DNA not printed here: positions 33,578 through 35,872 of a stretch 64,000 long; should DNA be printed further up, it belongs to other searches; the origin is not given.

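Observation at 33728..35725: Nine-heme c-type cytochrome carrying a T9SS sorting domain: candidate surface-exposed electron conduit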

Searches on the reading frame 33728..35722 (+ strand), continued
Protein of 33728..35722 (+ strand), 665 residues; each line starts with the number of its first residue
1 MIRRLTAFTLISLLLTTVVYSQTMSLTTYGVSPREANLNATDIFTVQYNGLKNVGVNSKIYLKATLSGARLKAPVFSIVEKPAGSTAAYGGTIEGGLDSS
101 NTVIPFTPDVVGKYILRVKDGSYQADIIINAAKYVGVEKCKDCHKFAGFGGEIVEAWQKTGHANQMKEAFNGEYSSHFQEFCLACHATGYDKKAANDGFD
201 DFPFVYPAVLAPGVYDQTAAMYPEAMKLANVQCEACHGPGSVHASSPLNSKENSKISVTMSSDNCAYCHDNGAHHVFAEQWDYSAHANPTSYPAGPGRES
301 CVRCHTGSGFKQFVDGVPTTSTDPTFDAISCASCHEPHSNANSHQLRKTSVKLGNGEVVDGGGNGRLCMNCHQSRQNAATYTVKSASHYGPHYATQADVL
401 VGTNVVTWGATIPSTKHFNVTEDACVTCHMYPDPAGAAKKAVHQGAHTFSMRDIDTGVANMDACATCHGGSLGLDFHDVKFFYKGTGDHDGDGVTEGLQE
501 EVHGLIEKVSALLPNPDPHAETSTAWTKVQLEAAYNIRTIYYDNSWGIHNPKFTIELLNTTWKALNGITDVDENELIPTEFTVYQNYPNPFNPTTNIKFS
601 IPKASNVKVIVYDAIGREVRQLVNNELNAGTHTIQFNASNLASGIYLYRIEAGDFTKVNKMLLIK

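Call 55: find_encoding_contigs(protein=P0115, flank=10000, max_places=1)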
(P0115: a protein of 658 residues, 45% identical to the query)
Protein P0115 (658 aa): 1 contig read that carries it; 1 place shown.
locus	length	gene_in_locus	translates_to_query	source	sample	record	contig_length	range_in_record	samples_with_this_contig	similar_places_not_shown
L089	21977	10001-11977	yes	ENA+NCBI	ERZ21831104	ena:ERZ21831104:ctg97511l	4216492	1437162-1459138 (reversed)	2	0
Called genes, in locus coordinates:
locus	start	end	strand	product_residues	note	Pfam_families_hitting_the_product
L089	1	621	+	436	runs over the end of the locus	PF01053:Cys_Met_Meta_PP, PF00155:Aminotran_1_2 (weak), PF01041:DegT_DnrJ_EryC1, PF01212:Beta_elim_lyase, PF00266:Aminotran_5 (weak)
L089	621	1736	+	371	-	PF00561:Abhydrolase_1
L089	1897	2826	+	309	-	PF14200:RicinB_lectin_2 (weak)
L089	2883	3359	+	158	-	-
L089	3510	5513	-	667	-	PF01839:FG-GAP (faint), PF12256:TcdB_toxin_midN (faint), PF13517:FG-GAP_3, PF16743:PliI (faint), PF13517:FG-GAP_3, PF18962:Por_Secre_tail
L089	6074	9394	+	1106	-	PF00933:Glyco_hydro_3, PF01915:Glyco_hydro_3_C, PF14310:Fn3-like, PF00135:COesterase, PF07859:Abhydrolase_3, PF20434:BD-FAE, PF00326:Peptidase_S9 (faint)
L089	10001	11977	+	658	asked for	PF22113:Mtrc-MtrF_II-IV_dom (faint), PF14522:Cytochrome_C7 (faint), PF14537:Cytochrom_c3_2 (faint), PF18962:Por_Secre_tail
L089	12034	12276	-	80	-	PF01541:GIY-YIG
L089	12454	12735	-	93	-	PF01541:GIY-YIG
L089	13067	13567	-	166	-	PF03692:CxxCxxCC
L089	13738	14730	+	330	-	PF00044:Gp_dh_N, PF02800:Gp_dh_C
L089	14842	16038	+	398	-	PF00162:PGK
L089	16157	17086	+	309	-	PF01694:Rhomboid, PF08551:DUF1751, PF20216:DUF6576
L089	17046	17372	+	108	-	-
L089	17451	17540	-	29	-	-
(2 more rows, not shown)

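Call 64: search_protein_families(library=pfam, proteins=[P0149, P0164, P0184, P0189, P0201, P0206, P0208, P0232, P0228, P0269], max_evalue=0.01)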
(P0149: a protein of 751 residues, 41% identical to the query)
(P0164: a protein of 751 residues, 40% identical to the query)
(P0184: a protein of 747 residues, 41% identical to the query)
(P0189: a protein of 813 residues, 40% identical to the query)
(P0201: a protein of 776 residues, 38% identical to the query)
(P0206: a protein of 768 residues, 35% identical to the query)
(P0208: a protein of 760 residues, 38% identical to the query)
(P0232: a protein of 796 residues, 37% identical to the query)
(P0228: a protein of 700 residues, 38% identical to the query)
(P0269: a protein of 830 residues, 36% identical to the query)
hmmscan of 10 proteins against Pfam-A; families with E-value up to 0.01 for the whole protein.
P0149 (751 aa): 7 families
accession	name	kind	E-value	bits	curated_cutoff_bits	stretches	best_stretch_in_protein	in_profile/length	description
PF18884.5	TSP3_bac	-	1.1e-15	57.5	25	2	655-676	1-22/22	Bacterial TSP3 repeat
PF14522.11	Cytochrome_C7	-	6.5e-13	48.7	24.8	1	263-337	12-67/67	Cytochrome c7 and related cytochrome c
PF22113.1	Mtrc-MtrF_II-IV_dom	-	9.8e-12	45.2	30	2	289-369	77-166/176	Outer membrane cytochrome MtrC/MtrF-like, domains II/IV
PF13435.11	Cytochrome_C554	-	1.9e-05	25.9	20.8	1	177-226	2-64/84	Cytochrome c554 and c-prime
PF14537.11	Cytochrom_c3_2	-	0.00016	22.5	25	0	264-338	6-66/79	Cytochrome c3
PF09699.15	Paired_CXXCH_1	-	0.0009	19.3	20.6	1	362-406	9-38/41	Doubled CXXCH motif (Paired_CXXCH_1)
PF03264.19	Cytochrom_NNT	-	0.0048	17.1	24.1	1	291-341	123-169/174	NapC/NirT cytochrome c family, N-terminal region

P0164 (751 aa): 5 families
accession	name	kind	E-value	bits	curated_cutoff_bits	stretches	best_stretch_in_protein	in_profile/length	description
PF14522.11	Cytochrome_C7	-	1.5e-08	34.7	24.8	1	293-362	12-67/67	Cytochrome c7 and related cytochrome c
PF09699.15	Paired_CXXCH_1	-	3.9e-05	23.7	20.6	1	356-375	8-27/41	Doubled CXXCH motif (Paired_CXXCH_1)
PF13435.11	Cytochrome_C554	-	0.0021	19.4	20.8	0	175-231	1-63/84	Cytochrome c554 and c-prime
PF02085.21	Cytochrom_CIII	-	0.0054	17.5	22.9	0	268-335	30-84/101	Class III cytochrome C family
PF03264.19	Cytochrom_NNT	-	0.0093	16.1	24.1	1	292-337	123-168/174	NapC/NirT cytochrome c family, N-terminal region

P0184 (747 aa): 7 families
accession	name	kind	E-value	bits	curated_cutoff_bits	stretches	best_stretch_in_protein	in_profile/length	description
PF22113.1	Mtrc-MtrF_II-IV_dom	-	8.3e-12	45.4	30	3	161-267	77-168/176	Outer membrane cytochrome MtrC/MtrF-like, domains II/IV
PF14522.11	Cytochrome_C7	-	1.8e-10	40.9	24.8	0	252-325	9-67/67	Cytochrome c7 and related cytochrome c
PF09699.15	Paired_CXXCH_1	-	6.8e-09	35.7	20.6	1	349-398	7-39/41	Doubled CXXCH motif (Paired_CXXCH_1)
PF13435.11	Cytochrome_C554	-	2.8e-08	35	20.8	0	167-219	1-66/84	Cytochrome c554 and c-prime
PF18884.5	TSP3_bac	-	1.8e-06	28.1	25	0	652-672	1-21/22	Bacterial TSP3 repeat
PF14537.11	Cytochrom_c3_2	-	2.2e-05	25.3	25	0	252-325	3-65/79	Cytochrome c3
PF02085.21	Cytochrom_CIII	-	0.0065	17.2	22.9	0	253-356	28-101/101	Class III cytochrome C family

P0189 (813 aa): 7 families
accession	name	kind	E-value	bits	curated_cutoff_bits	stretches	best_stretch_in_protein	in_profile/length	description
PF22113.1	Mtrc-MtrF_II-IV_dom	-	5.8e-14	52.4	30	3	227-360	30-166/176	Outer membrane cytochrome MtrC/MtrF-like, domains II/IV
PF14522.11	Cytochrome_C7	-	1.7e-12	47.4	24.8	1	281-358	12-67/67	Cytochrome c7 and related cytochrome c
PF09699.15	Paired_CXXCH_1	-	3.6e-07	30.2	20.6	0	417-461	9-38/41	Doubled CXXCH motif (Paired_CXXCH_1)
PF13442.11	Cytochrome_CBB3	-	6.5e-05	23.6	27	0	222-271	8-49/68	Cytochrome C oxidase, cbb3-type, subunit III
PF14537.11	Cytochrom_c3_2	-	0.0032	18.3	25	0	281-358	5-65/79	Cytochrome c3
PF02085.21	Cytochrom_CIII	-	0.0055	17.5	22.9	0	282-359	30-84/101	Class III cytochrome C family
PF13435.11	Cytochrome_C554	-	0.0099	17.2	20.8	0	181-241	2-64/84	Cytochrome c554 and c-prime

P0201 (776 aa): 6 families
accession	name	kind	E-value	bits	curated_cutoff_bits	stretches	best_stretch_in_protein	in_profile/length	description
PF22113.1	Mtrc-MtrF_II-IV_dom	-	7.8e-12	45.5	30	1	269-350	80-166/176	Outer membrane cytochrome MtrC/MtrF-like, domains II/IV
PF14522.11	Cytochrome_C7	-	4.5e-11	42.8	24.8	1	473-536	8-55/67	Cytochrome c7 and related cytochrome c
PF14537.11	Cytochrom_c3_2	-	1.1e-05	26.3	25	0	327-387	13-71/79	Cytochrome c3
PF03892.19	NapB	-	3.5e-05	24.4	25.1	1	477-539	63-121/127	Nitrate reductase cytochrome c-type subunit (NapB)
PF09699.15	Paired_CXXCH_1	-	8.9e-05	22.5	20.6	1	376-420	9-38/41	Doubled CXXCH motif (Paired_CXXCH_1)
PF13442.11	Cytochrome_CBB3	-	0.0083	16.9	27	0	212-234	8-30/68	Cytochrome C oxidase, cbb3-type, subunit III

P0206 (768 aa): 7 families
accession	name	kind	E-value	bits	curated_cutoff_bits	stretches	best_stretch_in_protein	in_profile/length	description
PF22113.1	Mtrc-MtrF_II-IV_dom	-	7.2e-14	52.1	30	2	187-357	9-169/176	Outer membrane cytochrome MtrC/MtrF-like, domains II/IV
PF14522.11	Cytochrome_C7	-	1.9e-13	50.4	24.8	2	274-352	8-67/67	Cytochrome c7 and related cytochrome c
PF18884.5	TSP3_bac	-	1.4e-11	44.4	25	1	671-692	1-22/22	Bacterial TSP3 repeat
PF02335.20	Cytochrom_C552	-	3e-09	36.8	24.1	1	466-621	237-377/438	Cytochrome c552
PF14537.11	Cytochrom_c3_2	-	3.6e-08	34.2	25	0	313-388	8-65/79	Cytochrome c3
PF02085.21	Cytochrom_CIII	-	0.00039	21.2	22.9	0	422-487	33-88/101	Class III cytochrome C family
PF13435.11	Cytochrome_C554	-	0.0015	19.9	20.8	0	187-236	2-64/84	Cytochrome c554 and c-prime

P0208 (760 aa): 7 families
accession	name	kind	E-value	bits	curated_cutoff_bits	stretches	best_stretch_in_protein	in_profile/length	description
PF14522.11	Cytochrome_C7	-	7.2e-14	51.8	24.8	2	279-351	12-67/67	Cytochrome c7 and related cytochrome c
PF22113.1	Mtrc-MtrF_II-IV_dom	-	1.6e-13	51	30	3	178-231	76-131/176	Outer membrane cytochrome MtrC/MtrF-like, domains II/IV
PF14537.11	Cytochrom_c3_2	-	9.8e-09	36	25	0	312-390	8-69/79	Cytochrome c3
PF02335.20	Cytochrom_C552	-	1.7e-05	24.4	24.1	0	474-615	246-371/438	Cytochrome c552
PF02085.21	Cytochrom_CIII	-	7.3e-05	23.5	22.9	0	279-385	29-101/101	Class III cytochrome C family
PF13435.11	Cytochrome_C554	-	7.9e-05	24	20.8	1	186-240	2-69/84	Cytochrome c554 and c-prime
PF09699.15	Paired_CXXCH_1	-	0.00036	20.6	20.6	0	376-426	5-39/41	Doubled CXXCH motif (Paired_CXXCH_1)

P0232 (796 aa): 6 families
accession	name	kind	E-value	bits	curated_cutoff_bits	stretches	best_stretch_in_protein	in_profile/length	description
PF18884.5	TSP3_bac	-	1.5e-11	44.4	25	1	697-718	1-22/22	Bacterial TSP3 repeat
PF14522.11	Cytochrome_C7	-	1.7e-11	44.2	24.8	1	277-355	8-67/67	Cytochrome c7 and related cytochrome c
PF22113.1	Mtrc-MtrF_II-IV_dom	-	1.7e-10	41.2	30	2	304-395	75-166/176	Outer membrane cytochrome MtrC/MtrF-like, domains II/IV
PF14537.11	Cytochrom_c3_2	-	9.5e-06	26.4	25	0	331-396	28-68/79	Cytochrome c3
PF03495.19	Binary_toxB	-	0.00028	21.5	25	1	644-711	2-62/78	Clostridial binary toxin B/anthrax toxin PA Ca-binding domain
PF09699.15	Paired_CXXCH_1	-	0.002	18.2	20.6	0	384-396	6-17/41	Doubled CXXCH motif (Paired_CXXCH_1)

P0228 (700 aa): 6 families
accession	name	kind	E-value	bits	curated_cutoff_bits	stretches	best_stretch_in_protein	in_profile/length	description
PF22113.1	Mtrc-MtrF_II-IV_dom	-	3.8e-15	56.3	30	3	336-427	77-175/176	Outer membrane cytochrome MtrC/MtrF-like, domains II/IV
PF14522.11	Cytochrome_C7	-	5e-11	42.7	24.8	0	378-462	13-67/67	Cytochrome c7 and related cytochrome c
PF22352.2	K319L-like_PKD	-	5.4e-07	30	27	0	107-133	56-82/84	K319L-like, PKD domain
PF09699.15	Paired_CXXCH_1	-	6e-07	29.5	20.6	0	315-349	4-38/41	Doubled CXXCH motif (Paired_CXXCH_1)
PF13435.11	Cytochrome_C554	-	4.4e-05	24.8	20.8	0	219-282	2-67/84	Cytochrome c554 and c-prime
PF14537.11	Cytochrom_c3_2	-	0.00043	21.1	25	1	317-386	6-65/79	Cytochrome c3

P0269 (830 aa): 8 families
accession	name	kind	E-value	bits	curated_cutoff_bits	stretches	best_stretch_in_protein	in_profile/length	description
PF22113.1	Mtrc-MtrF_II-IV_dom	-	6.4e-14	52.3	30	2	361-470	81-167/176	Outer membrane cytochrome MtrC/MtrF-like, domains II/IV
PF14522.11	Cytochrome_C7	-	2.7e-10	40.4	24.8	1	521-606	12-67/67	Cytochrome c7 and related cytochrome c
PF09699.15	Paired_CXXCH_1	-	2.4e-08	34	20.6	0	552-562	8-18/41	Doubled CXXCH motif (Paired_CXXCH_1)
PF13435.11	Cytochrome_C554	-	6.7e-06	27.4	20.8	0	363-420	1-63/84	Cytochrome c554 and c-prime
PF14537.11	Cytochrom_c3_2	-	7.7e-06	26.7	25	0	518-563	22-70/79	Cytochrome c3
PF22352.2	K319L-like_PKD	-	0.00015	22.1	27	1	296-353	26-82/84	K319L-like, PKD domain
PF00630.25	Filamin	-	0.0034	18.6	26.9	0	250-350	24-92/93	Filamin/ABP280 repeat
PF22678.1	Cytochrom_c_NrfB-like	-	0.007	17.3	27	0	485-563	1-71/89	Cytochrome c-type protein NrfB-like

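Call 67: list_cluster_members(proteins=[P0011, P0025, P0031, P0048, P0068, P0069, P0094, P0104, P0115, P0065])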
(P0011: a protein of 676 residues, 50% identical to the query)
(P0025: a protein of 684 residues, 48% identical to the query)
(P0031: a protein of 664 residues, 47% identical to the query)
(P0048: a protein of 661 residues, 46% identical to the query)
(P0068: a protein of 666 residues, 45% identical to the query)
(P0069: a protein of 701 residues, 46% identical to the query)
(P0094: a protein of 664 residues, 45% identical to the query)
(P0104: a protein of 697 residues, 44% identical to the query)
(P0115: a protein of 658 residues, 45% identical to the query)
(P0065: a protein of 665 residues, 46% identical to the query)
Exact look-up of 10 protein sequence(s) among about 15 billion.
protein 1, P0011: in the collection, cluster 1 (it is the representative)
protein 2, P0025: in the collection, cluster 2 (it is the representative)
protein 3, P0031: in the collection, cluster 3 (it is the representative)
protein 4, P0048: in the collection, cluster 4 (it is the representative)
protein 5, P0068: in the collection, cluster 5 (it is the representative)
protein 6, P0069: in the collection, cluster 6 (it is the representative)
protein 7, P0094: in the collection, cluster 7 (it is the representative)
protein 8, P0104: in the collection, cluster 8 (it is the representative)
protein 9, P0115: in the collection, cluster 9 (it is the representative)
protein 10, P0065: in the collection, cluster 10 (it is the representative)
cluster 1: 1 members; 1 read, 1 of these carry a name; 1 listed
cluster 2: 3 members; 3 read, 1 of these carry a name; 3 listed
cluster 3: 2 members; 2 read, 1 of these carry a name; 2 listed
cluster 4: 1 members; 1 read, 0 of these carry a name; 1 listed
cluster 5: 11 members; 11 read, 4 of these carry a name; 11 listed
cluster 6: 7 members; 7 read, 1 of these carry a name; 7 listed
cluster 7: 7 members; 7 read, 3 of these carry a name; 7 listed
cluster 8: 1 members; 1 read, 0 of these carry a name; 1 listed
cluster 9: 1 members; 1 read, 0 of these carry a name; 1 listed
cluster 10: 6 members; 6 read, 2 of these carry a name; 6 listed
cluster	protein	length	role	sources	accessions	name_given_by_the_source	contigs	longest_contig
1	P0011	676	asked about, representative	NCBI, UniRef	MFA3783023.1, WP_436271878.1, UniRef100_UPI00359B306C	T9SS type A sorting domain-containing protein [Melioribacteraceae bacterium 4301-Me] | T9SS type A sorting domain-containing protein n=1 Tax=Pyranulibacter aquaticus ...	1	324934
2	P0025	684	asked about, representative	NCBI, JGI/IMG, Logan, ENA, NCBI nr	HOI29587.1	MAG TPA: T9SS type A sorting domain-containing protein [Melioribacteraceae bacterium] | T9SS type A sorting domain-containing protein [Melioribacteraceae bacterium]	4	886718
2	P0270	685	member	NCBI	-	-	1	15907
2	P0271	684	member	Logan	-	-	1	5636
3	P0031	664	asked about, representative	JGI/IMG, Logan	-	hypothetical protein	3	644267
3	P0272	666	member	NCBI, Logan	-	-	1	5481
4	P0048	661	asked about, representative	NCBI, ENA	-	-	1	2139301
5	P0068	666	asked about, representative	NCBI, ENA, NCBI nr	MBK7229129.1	MAG: T9SS type A sorting domain-containing protein [Ignavibacteriales bacterium] | T9SS type A sorting domain-containing protein [Ignavibacteriales bacterium]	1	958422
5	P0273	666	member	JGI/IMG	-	hypothetical protein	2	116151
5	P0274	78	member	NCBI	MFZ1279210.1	MAG: T9SS type A sorting domain-containing protein, partial [Ignavibacteriaceae bacterium]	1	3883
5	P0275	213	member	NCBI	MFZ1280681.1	MAG: multiheme c-type cytochrome, partial [Ignavibacteriaceae bacterium]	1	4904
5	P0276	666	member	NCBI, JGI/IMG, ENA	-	-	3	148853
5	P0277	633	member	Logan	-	-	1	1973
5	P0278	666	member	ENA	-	-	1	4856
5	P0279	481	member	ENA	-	-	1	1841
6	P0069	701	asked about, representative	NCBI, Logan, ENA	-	-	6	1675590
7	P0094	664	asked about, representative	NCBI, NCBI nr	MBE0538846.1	MAG: T9SS type A sorting domain-containing protein [Ignavibacterium sp.] | T9SS type A sorting domain-containing protein [Ignavibacterium sp.]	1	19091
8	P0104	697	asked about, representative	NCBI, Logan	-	-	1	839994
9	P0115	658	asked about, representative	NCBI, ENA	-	-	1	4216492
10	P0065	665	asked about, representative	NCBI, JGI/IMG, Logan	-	-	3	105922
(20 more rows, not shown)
